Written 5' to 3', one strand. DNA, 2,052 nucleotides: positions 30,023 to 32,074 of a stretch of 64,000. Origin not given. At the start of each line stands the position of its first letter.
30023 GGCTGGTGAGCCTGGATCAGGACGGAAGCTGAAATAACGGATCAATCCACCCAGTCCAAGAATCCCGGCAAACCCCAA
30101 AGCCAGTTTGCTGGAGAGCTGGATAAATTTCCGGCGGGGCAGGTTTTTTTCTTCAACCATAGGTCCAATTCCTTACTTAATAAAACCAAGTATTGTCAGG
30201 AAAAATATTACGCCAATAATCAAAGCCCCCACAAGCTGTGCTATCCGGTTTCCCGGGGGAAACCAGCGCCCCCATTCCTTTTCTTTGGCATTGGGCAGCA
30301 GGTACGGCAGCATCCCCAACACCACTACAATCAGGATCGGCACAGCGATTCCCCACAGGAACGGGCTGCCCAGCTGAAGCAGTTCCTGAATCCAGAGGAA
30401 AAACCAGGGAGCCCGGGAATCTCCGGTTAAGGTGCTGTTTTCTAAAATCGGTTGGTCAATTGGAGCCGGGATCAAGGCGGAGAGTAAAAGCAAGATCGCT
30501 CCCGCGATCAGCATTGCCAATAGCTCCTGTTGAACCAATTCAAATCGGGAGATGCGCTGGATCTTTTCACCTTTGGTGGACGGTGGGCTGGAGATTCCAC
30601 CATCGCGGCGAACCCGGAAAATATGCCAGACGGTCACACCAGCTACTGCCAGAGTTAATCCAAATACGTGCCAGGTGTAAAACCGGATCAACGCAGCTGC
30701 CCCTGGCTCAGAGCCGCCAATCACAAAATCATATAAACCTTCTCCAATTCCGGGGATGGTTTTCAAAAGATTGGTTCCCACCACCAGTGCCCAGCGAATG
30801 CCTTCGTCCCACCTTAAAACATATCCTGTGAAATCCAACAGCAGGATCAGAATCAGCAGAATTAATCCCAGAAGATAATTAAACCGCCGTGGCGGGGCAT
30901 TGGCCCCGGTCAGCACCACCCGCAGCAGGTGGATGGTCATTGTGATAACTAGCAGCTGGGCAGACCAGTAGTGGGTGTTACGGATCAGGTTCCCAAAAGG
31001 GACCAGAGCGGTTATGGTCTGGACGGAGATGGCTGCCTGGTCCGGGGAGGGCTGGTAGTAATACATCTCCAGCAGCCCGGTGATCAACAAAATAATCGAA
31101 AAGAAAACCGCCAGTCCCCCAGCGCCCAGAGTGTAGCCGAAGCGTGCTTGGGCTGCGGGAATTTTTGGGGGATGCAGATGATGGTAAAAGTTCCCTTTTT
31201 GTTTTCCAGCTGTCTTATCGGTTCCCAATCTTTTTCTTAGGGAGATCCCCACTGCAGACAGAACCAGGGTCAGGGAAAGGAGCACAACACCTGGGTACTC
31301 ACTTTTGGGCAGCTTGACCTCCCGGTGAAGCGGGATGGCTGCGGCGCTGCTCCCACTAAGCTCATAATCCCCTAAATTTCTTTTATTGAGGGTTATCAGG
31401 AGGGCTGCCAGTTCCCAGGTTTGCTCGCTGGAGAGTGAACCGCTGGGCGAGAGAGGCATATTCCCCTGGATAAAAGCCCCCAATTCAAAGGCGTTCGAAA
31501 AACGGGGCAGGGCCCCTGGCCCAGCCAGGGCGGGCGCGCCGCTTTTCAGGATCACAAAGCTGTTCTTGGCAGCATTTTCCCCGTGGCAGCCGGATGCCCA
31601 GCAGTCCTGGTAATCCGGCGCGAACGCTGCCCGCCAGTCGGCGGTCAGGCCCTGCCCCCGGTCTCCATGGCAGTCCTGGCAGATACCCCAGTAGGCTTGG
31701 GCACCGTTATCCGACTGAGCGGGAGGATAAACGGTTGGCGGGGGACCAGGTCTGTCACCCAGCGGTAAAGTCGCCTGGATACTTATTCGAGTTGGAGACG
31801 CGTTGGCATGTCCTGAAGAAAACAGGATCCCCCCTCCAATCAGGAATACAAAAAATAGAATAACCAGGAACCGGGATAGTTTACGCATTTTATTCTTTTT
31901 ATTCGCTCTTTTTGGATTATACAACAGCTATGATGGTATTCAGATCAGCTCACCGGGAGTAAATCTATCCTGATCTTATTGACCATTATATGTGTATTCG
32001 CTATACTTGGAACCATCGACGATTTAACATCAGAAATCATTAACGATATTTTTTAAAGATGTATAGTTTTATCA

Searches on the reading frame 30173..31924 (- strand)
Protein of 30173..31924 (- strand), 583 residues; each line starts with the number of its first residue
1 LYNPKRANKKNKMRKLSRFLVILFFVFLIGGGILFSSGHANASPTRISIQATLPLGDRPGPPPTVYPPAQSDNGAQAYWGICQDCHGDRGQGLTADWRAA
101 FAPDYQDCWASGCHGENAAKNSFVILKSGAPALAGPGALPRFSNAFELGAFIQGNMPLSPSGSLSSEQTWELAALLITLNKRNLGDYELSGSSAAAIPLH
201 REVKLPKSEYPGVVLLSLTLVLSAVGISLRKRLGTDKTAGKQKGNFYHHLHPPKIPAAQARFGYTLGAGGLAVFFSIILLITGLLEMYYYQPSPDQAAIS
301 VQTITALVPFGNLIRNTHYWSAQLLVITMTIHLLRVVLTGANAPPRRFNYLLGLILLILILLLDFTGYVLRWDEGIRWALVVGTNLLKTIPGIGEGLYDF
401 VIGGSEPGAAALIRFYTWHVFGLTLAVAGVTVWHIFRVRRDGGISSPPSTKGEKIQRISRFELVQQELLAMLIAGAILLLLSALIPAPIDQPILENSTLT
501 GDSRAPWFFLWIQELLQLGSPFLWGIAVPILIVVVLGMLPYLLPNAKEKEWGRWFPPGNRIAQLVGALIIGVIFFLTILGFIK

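Call 64: search_protein_families(library=pfam, proteins=[window:30173-31924:-], max_evalue=0.00001)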
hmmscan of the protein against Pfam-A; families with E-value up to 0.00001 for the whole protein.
window:30173-31924:- (583 aa): 2 families
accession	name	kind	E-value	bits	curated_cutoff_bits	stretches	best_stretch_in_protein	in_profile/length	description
PF00033.24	Cytochrome_B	-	7.3e-34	117.7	27.2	1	265-440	13-187/189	Cytochrome b/b6/petB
PF13631.11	Cytochrom_B_N_2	-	3.4e-31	108.9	27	1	324-492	2-169/169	Cytochrome b(N-terminal)/b6/petB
